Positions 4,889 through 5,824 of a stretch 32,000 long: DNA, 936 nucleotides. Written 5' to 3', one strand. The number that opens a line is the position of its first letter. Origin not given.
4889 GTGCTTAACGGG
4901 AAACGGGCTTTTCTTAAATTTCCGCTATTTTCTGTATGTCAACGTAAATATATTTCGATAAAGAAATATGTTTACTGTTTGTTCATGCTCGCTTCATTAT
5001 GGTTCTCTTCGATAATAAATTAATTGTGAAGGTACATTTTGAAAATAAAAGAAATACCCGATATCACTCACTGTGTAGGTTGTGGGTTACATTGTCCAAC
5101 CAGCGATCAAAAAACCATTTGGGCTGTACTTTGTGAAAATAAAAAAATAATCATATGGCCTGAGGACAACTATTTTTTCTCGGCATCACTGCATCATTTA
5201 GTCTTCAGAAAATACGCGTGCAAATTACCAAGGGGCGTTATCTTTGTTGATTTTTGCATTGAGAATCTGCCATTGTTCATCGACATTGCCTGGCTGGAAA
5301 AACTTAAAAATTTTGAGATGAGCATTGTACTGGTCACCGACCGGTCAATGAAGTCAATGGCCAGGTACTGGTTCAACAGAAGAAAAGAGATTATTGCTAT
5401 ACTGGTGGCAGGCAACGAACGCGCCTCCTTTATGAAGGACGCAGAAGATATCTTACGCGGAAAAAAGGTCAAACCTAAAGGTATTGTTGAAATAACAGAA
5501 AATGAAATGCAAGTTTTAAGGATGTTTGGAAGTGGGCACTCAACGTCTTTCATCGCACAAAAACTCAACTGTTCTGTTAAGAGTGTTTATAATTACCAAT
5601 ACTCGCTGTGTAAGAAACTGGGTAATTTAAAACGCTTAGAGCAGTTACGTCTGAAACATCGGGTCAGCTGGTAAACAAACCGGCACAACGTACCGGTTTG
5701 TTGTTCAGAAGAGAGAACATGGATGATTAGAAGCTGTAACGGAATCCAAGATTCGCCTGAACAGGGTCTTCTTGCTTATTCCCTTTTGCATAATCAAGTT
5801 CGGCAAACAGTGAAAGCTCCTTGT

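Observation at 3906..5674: Divergent paralogous EcpR/MatA-like regulators share an exactly spaced C-x2-C-x3-C-x12-C-x7-WP motif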

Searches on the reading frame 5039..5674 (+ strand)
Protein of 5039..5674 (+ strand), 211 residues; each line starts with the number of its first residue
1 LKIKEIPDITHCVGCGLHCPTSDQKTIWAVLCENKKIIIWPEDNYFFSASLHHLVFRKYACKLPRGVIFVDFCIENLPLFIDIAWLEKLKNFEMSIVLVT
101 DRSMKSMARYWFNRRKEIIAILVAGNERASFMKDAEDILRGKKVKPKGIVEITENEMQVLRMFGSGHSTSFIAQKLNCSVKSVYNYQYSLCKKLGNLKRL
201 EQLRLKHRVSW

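Call 3: search_protein_families(library=pfam, proteins=[window:5039-5674:+], max_evalue=1)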
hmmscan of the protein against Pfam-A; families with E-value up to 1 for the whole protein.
window:5039-5674:+ (211 aa): 7 families
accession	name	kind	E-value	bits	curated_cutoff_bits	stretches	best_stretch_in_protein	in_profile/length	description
PF00196.25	GerE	-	4.9e-09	36.1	23.5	1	153-195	4-46/57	Bacterial regulatory proteins, luxR family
PF13551.12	HTH_29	-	0.0079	16.7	28.1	1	158-187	3-33/64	Winged helix-turn helix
PF02796.21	HTH_7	-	0.0081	16.7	23.8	1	158-186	13-41/45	Helix-turn-helix domain of resolvase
PF13309.12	HTH_22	-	0.0091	16.5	29.6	1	163-186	38-61/63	HTH domain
PF08279.18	HTH_11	-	0.016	15.5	25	1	159-186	8-35/55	HTH domain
PF08281.18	Sigma70_r4_2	-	0.025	14.7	25.7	1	153-186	12-46/54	Sigma-70, region 4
PF13384.12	HTH_23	-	0.042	14.1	24.6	1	157-186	8-37/50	Homeodomain-like domain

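Call 4: search_protein_families(library=ncbifam, proteins=[window:5039-5674:+], max_evalue=1)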
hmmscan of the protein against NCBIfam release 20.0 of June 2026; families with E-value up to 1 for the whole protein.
window:5039-5674:+ (211 aa): 24 families
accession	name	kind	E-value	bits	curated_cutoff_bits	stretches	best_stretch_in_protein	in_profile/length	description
NF047921.1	TranRegEcpR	equivalog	3.3e-14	53.3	300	1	35-194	7-171/180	ECP biosynthesis operon DNA-binding transcriptional regulator EcpR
NF007018.1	PRK09483.1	equivalog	8.8e-05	22.2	280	1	149-202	146-199/217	UvrY/SirA/GacA family response regulator transcription factor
NF011896.0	PRK15369.1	equivalog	8.9e-05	22.2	242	1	134-208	132-206/211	two component system response regulator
NF052445.1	RespRegMctR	equivalog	0.00015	21.2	300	1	117-195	110-188/205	two-component system response regulator MctR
NF008098.0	PRK10840.1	equivalog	0.00032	20.3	235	1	138-195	137-194/216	response regulator transcription factor RcsB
NF007419.0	PRK09958.1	equivalog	0.0014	18.2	251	1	149-202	141-194/204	acid-sensing system DNA-binding response regulator EvgA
NF047403.1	TransRegVisR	equivalog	0.0027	17.2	300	1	152-201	159-208/220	transcriptional regulator VisR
NF011730.0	PRK15183.1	equivalog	0.0045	16.8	303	1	39-194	6-162/179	Vi polysaccharide biosynthesis regulator TviA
NF008548.0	PRK11475.1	equivalog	0.0047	16.5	176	1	154-195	137-178/207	DNA-binding transcriptional activator BglJ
NF011940.0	PRK15411.1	equivalog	0.0072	16.1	162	1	150-193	136-179/207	transcriptional regulator RcsA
NF047785.1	respo_reg_MadR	equivalog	0.0081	15.5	300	1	123-201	120-198/209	MadR family response regulator transcription factor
NF007403.0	PRK09935.1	equivalog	0.024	14.2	271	1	149-196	147-194/210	fimbria biosynthesis transcriptional regulator FimZ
NF050132.1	TransRegAbsR2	equivalog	0.03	13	850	1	150-199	529-578/582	LuxR family transcriptional regulator AbsR2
NF007505.1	PRK10100.1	equivalog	0.035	13.8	250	1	147-195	140-188/204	biofilm master transcriptional regulator CsgD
TIGR00853.1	pts-lac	subfamily_domain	0.04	13.9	110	1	133-181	21-69/140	lactose/cellobiose PTS transporter subunit IIB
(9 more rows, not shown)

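Call 6: find_homologous_proteins(query=window:5039-5674:+)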
Query window:5039-5674:+ (211 aa): 4 proteins with E <= 0.001 among 184 candidates.
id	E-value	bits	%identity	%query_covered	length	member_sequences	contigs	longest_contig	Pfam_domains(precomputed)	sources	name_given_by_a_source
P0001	9.2e-140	481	100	100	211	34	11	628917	PF27348.1,PF00196.26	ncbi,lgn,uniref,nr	ncbi:HTH luxR-type domain-containing protein [Citrobacter sedlakii]|uniref:helix-turn-helix transcri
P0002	9.9e-102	357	72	100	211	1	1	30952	PF27348.1,PF00196.26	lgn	-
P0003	1.0e-76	275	55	100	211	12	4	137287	PF27348.1,PF00196.26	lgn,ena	-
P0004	3.4e-75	270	56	100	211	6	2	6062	PF27348.1,PF00196.26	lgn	-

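Call 16: predict_structure(alignment_id=A1)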
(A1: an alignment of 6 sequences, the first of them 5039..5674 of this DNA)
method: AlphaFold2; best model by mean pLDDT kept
length: 211 residues; sequences in the alignment: 6
mean_pLDDT: 75.8   pTM: 0.77
mean pLDDT of the five models: 75.8, 75.2, 72.3, 66.0, 62.9
residues with pLDDT >= 90: 60; 70-90: 83; 50-70: 34; < 50: 34
segments of 3 or more residues with pLDDT < 50: 1-3, 13-34, 204-211
pLDDT, mean of each block of 10 residues (from residue 1): 51 46 44 62 59 65 84 83 89 88 90 94 80 87 84 94 89 96 94 76 42 30
secondary structure, 60 per line:
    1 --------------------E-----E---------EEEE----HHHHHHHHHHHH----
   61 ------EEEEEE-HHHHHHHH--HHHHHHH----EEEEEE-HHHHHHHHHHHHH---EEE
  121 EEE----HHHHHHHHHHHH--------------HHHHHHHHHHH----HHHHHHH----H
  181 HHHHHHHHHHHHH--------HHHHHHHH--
elements in order: E37-40 H45-56 E67-72 H74-81 H84-90 E95-100 H102-114 E118-123 H128-139 H154-164 H169-175 H180-193 H202-209

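Call 18: search_solved_structures(query=A1, max_evalue=1)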
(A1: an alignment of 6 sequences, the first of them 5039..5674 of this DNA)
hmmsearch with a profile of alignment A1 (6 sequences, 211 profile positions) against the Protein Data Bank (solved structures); distinct sequences matched with E-value up to 1: 47.
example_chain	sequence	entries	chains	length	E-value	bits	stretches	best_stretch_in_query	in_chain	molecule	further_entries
7x1k_A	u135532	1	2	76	8.2e-05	25.6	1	152-199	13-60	Chemotaxis protein CheY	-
2rnj_A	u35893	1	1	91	9.7e-05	25.4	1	143-197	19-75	Response regulator protein vraR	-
2jpc_A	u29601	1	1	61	0.0001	25.3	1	156-203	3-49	SsrB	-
5f64_A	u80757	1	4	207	0.00013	24.9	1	142-202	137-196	Positive transcription regulator EvgA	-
8zwn_A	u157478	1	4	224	0.00016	24.7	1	143-202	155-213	DNA-binding transcriptional activator EvgA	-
7ve4_A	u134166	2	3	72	0.00017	24.6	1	151-198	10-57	DNA-binding response regulator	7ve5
6ugl_A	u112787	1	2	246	0.00018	24.5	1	141-200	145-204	Helix-turn-helix transcriptional regulator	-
6kju_A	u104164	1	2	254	0.00018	24.5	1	141-200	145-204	Helix-turn-helix transcriptional regulator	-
6ide_A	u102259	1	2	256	0.00019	24.4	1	141-200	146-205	Transcriptional regulator LuxR family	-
6jqs_A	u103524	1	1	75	0.00021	24.3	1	152-197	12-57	DNA-binding response regulator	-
3kln_A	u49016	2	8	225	0.00023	24.2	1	144-203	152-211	Transcriptional regulator, LuxR family | Transcriptional regulator VpsT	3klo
1p4w_A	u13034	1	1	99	0.00028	23.9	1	150-196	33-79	rcsB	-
7ve6_A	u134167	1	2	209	0.00054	22.9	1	148-195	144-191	Response regulator protein VraR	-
4gvp_A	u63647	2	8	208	0.00055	22.9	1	148-195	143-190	Response regulator protein vraR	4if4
7vim_A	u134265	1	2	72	0.00056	22.9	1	153-196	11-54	Protein EsrB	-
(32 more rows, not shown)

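Call 20: search_protein_representatives(alignment_id=A1)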
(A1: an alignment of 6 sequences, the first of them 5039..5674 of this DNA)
Query: 6 sequences, 211 profile positions. Proteins with E-value up to 0.001 (for the whole library): 930; up to 1e-10: 95; up to 1e-30: 25. The best 150 are listed.
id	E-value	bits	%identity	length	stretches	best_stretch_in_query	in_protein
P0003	2.3e-106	370.6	-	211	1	1-211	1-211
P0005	1.4e-85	302.6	-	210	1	2-203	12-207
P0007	2.2e-54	200.7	-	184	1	35-208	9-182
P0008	8.5e-52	192.3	-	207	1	9-205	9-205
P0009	2.4e-51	190.8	-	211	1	9-209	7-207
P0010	2.1e-49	184.5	-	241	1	7-205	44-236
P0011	7.4e-48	179.4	-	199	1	11-203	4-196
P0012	3.0e-47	177.4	-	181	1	35-206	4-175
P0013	5.4e-46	173.3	-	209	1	14-207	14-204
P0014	8.2e-46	172.7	-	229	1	11-206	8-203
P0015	3.3e-44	167.4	-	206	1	9-195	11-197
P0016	1.1e-41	159.2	-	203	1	9-200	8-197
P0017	8.3e-40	153.1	-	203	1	10-196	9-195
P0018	3.1e-39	151.2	-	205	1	10-201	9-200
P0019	3.8e-39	150.9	-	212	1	10-195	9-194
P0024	1.4e-35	139.3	-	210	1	10-205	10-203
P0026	1.0e-33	133.2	-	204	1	9-203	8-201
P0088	2.2e-11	60.2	-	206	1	9-203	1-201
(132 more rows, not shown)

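Call 21: fold_search(model_id=the predicted structure, library=pdb)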
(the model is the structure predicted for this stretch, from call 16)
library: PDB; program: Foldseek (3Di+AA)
matches with E <= 10: 858; with E <= 0.001: 30
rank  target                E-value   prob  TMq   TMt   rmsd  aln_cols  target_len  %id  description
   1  5vxn_C                2.2e-06  1.00  0.42  0.44   7.9       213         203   20  Structure of two RcsB dimers bound to two parallel DNAs. (released 2018-03-07)
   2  5o8y_H                4.3e-06  1.00  0.33  0.33  11.1       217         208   20  Conformational dynamism for DNA interaction in Salmonella typhimurium RcsB response regulator. (released 2017-11-15)
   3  5vxn_A                5.1e-06  1.00  0.45  0.47   7.5       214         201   20  Structure of two RcsB dimers bound to two parallel DNAs. (released 2018-03-07)
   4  5o8y_A                6.5e-06  1.00  0.34  0.34  11.2       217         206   19  Conformational dynamism for DNA interaction in Salmonella typhimurium RcsB response regulator. (released 2017-11-15)
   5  6eo3_A                6.9e-06  1.00  0.34  0.34  10.5       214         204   20  Conformational dynamism for DNA interaction in Salmonella typhimurium RcsB response regulator. S207C P212121 (released 2017-11-15)
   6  6eo2                  1.3e-05  1.00  0.34  0.34  11.3       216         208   18  Conformational dynamism for DNA interaction in Salmonella typhimurium RcsB response regulator. S207C crossed (released 2017-11-15)
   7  5w43_A                1.7e-05  1.00  0.43  0.44   7.9       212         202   19  Structure of the two-component response regulator RcsB-DNA complex (released 2018-03-07)
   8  5vxn_B                1.8e-05  1.00  0.43  0.47   8.2       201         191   18  Structure of two RcsB dimers bound to two parallel DNAs. (released 2018-03-07)
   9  5o8y_C                2.1e-05  1.00  0.37  0.37  10.4       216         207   18  Conformational dynamism for DNA interaction in Salmonella typhimurium RcsB response regulator. (released 2017-11-15)
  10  5o8z_B                4.8e-05  1.00  0.45  0.46   7.0       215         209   19  Conformational dynamism for DNA interaction in Salmonella typhimurium RcsB response regulator. (released 2017-11-15)
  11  4ldz_A                6.1e-05  1.00  0.36  0.38  12.4       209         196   15  Crystal structure of the full-length response regulator DesR in the active state (released 2014-07-16)
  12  6zj2_L                6.8e-05  1.00  0.35  0.41   7.6       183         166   18  Structure of RcsB from Salmonella enterica serovar Typhimurium bound to promoter rprA in the presence of phosphomimeti (released 2021-02-17)
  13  5xt2_E                6.8e-05  1.00  0.34  0.35  18.8       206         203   16  Crystal structures of full-length FixJ from B. japonicum crystallized in space group P212121 (released 2018-05-23)
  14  6eo3_B                1.1e-04  1.00  0.32  0.34   8.9       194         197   19  Conformational dynamism for DNA interaction in Salmonella typhimurium RcsB response regulator. S207C P212121 (released 2017-11-15)
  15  8zwn_A                1.2e-04  1.00  0.40  0.41   9.9       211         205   13  Crystal structure of DNA-binding transcriptional activator EvgA from Escherichia coli str. K-12 substr. MG1655 (released 2025-06-18)
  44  5u8m_A                1.4e-02  0.85  0.29  0.27  19.4       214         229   10  A novel family of redox sensors in the streptococci evolved from two-component response regulators (released 2017-12-20)
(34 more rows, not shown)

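Call 26: find_homologous_proteins(query=A2, max_evalue=0.00001)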
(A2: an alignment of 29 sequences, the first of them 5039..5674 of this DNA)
Query A2 (29 sequences) (211 aa, profile of the alignment): 6 proteins with E <= 0.00001 among 3417 candidates.
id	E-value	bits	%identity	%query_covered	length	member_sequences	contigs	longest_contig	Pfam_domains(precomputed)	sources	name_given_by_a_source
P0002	4.6e-68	247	72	100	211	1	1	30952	PF27348.1,PF00196.26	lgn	-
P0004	2.2e-67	245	56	100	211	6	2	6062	PF27348.1,PF00196.26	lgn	-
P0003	4.2e-67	244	55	100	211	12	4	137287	PF27348.1,PF00196.26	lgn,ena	-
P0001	1.4e-66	242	100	100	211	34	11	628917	PF27348.1,PF00196.26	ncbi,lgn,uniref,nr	ncbi:HTH luxR-type domain-containing protein [Citrobacter sedlakii]|uniref:helix-turn-helix transcri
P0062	6.2e-51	191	27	54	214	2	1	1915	PF27348.1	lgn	-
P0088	1.5e-39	154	20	89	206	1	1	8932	PF27348.1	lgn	-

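Call 27: list_cluster_members(proteins=[P0008, P0009, P0011, P0014, P0015, P0016, P0017, P0018, P0024, P0026])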
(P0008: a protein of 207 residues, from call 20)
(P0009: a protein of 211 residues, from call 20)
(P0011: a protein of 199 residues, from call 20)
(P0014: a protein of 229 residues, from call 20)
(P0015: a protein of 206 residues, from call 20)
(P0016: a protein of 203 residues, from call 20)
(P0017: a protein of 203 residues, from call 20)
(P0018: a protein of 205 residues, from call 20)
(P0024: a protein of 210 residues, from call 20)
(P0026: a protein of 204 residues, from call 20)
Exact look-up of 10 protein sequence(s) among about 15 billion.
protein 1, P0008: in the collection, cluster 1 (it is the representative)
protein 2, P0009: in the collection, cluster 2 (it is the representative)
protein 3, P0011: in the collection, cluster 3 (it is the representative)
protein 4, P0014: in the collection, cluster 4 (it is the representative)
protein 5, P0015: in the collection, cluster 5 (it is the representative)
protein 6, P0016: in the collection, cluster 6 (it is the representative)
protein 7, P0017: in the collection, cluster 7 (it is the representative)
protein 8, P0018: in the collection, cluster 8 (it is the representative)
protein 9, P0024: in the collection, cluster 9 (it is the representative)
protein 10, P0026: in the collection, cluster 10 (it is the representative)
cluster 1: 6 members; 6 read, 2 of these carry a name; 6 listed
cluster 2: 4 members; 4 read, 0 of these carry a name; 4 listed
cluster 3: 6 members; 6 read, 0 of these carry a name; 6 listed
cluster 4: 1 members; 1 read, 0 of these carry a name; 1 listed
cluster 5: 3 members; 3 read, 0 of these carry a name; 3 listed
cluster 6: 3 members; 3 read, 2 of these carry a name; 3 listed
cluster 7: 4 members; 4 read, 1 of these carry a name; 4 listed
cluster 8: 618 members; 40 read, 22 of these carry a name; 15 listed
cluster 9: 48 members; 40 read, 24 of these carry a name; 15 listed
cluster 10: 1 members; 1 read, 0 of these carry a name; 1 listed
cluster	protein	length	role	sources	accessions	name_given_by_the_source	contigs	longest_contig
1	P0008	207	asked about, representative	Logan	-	-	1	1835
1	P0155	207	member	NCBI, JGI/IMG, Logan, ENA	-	hypothetical protein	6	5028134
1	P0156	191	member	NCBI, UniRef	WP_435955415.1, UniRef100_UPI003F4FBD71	helix-turn-helix transcriptional regulator [Dryocola sp. BD626] | helix-turn-helix transcriptional regulator n=1 Tax=Dryocola sp. BD626 TaxID=3133273 ...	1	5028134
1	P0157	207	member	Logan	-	-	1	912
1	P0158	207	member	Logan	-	-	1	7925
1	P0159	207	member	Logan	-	-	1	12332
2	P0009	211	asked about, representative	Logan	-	-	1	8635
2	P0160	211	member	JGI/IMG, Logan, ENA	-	-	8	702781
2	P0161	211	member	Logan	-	-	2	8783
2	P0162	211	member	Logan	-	-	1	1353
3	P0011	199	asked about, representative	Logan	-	-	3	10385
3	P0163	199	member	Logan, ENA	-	-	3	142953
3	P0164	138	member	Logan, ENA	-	-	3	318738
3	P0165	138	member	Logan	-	-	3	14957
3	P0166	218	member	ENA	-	-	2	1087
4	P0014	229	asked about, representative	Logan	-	-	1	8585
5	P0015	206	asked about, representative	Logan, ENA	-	-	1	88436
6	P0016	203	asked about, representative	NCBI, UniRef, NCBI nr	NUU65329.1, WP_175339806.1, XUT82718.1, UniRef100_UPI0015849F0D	response regulator transcription factor [Enterobacteriaceae bacterium BIT-l23] | response regulator transcription factor n=1 Tax=Jejubacter sp. L23 TaxID=3092086 ...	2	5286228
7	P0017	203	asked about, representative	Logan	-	-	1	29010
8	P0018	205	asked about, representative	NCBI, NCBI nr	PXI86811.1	response regulator receiver protein [Klebsiella pneumoniae]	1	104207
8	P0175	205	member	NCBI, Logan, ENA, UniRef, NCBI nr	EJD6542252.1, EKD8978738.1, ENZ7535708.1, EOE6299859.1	TPA: response regulator receiver protein [Klebsiella pneumoniae] | LuxR C-terminal-related transcriptional regulator n=1 Tax=Klebsiella pneumoniae TaxID=573 ... | LuxR C-terminal-related transcriptional regulator [Klebsiella pneumoniae]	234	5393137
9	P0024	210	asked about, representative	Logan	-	-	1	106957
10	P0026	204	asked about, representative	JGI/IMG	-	-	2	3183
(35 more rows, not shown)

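Call 36: find_encoding_contigs(protein=P0002, flank=10000, max_places=3)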
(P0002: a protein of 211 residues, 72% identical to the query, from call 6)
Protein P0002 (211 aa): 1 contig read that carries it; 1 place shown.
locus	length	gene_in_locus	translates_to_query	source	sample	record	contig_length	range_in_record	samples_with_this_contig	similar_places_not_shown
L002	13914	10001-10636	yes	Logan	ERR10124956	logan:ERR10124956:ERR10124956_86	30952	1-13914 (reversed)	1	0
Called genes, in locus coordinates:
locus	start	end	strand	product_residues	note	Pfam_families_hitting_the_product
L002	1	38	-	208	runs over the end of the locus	PF01135:PCMT, PF00398:RrnaAD (weak), PF13649:Methyltransf_25 (weak)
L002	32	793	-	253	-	PF01975:SurE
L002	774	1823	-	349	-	PF01142:TruD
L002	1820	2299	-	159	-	PF02542:YgbB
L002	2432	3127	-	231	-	PF01128:IspD, PF12804:NTP_transf_3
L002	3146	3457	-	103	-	PF04977:DivIC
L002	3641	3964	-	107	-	PF12084:DUF3561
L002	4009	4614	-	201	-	PF01583:APS_kinase, PF13671:AAA_33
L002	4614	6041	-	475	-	PF00009:GTP_EFTU, PF01926:MMR_HSR1 (faint), PF03144:GTP_EFTU_D2 (weak), PF22594:GTP-eEF1A_C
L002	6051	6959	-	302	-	PF01507:PAPS_reduct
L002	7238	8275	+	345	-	PF04389:Peptidase_M28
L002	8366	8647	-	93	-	PF17274:DUF5339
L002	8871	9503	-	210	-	PF27348:EcpR_N, PF00196:GerE (weak)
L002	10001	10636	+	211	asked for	PF27348:EcpR_N, PF00196:GerE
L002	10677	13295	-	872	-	PF16168:AIDA (faint), PF03212:Pertactin, PF03797:Autotransporter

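Call 37: find_encoding_contigs(protein=P0003, flank=8000, max_places=3)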
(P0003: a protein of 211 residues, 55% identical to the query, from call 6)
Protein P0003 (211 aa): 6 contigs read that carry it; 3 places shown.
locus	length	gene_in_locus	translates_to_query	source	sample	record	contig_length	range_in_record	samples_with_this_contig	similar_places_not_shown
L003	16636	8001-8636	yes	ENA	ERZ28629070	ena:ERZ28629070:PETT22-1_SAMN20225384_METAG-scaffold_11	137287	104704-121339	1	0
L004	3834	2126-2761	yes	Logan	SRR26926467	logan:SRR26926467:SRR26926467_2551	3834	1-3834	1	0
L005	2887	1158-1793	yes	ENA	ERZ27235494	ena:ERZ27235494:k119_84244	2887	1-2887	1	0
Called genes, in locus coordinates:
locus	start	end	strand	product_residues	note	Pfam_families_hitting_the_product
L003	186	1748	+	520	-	PF04715:, PF00425:Chorismate_bind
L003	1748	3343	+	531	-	PF00117:GATase, PF07722:Peptidase_C26 (faint), PF02885:Glycos_trans_3N, PF00591:Glycos_transf_3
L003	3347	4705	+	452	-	PF00218:IGPS, PF00697:PRAI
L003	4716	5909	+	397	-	PF00291:PALP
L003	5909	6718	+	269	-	PF00290:Trp_syntA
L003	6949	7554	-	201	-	PF27348:EcpR_N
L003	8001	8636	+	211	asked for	PF27348:EcpR_N, PF00196:GerE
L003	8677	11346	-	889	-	PF16168:AIDA (faint), PF03212:Pertactin, PF02095:Extensin_1 (faint), PF03797:Autotransporter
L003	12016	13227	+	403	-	PF04143:Sulf_transp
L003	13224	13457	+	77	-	PF01206:TusA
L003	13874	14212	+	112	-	-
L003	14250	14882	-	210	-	PF13505:OMP_b-brl, PF03922:OmpW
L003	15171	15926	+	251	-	PF06790:UPF0259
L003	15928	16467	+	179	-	PF04279:IspA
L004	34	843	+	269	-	PF00290:Trp_syntA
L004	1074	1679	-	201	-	PF27348:EcpR_N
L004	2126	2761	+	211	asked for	PF27348:EcpR_N, PF00196:GerE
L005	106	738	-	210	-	PF27348:EcpR_N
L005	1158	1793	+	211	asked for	PF27348:EcpR_N, PF00196:GerE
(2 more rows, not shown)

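Call 38: find_encoding_contigs(protein=P0088, flank=8000, max_places=2)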
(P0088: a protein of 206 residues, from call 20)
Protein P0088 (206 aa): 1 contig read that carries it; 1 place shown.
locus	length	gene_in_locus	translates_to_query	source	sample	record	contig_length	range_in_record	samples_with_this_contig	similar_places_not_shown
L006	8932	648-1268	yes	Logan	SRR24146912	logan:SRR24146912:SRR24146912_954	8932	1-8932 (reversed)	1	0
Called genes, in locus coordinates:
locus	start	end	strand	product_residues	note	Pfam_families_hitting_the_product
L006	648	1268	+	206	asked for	PF27348:EcpR_N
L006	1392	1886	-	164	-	PF27292:YqeJ_C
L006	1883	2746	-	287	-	PF00486:Trans_reg_C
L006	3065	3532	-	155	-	PF06146:PsiE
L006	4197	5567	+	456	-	PF11563:Protoglobin, PF21118:DosC_2nd, PF00990:GGDEF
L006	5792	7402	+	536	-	PF12792:CSS-motif, PF00563:EAL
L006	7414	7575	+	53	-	-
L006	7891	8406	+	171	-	PF00486:Trans_reg_C (faint)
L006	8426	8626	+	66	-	-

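Call 44: predict_structure(alignment_id=A2)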
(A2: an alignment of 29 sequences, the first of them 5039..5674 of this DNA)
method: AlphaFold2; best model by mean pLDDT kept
length: 211 residues; sequences in the alignment: 29
mean_pLDDT: 87.2   pTM: 0.85
mean pLDDT of the five models: 87.2, 86.9, 86.4, 86.3, 85.5
residues with pLDDT >= 90: 126; 70-90: 59; 50-70: 22; < 50: 4
segments of 3 or more residues with pLDDT < 50: none
pLDDT, mean of each block of 10 residues (from residue 1): 66 79 59 80 89 90 91 91 92 94 96 96 90 95 91 97 93 98 97 90 62 45
secondary structure, 60 per line:
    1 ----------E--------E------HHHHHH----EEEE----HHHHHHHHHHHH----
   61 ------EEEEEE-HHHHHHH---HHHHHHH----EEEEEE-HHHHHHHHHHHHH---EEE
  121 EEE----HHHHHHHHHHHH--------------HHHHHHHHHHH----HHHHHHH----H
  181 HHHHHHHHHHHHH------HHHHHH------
elements in order: H27-32 E37-40 H45-56 E67-72 H74-80 H84-90 E95-100 H102-114 E118-123 H128-139 H154-164 H169-175 H180-193 H200-205
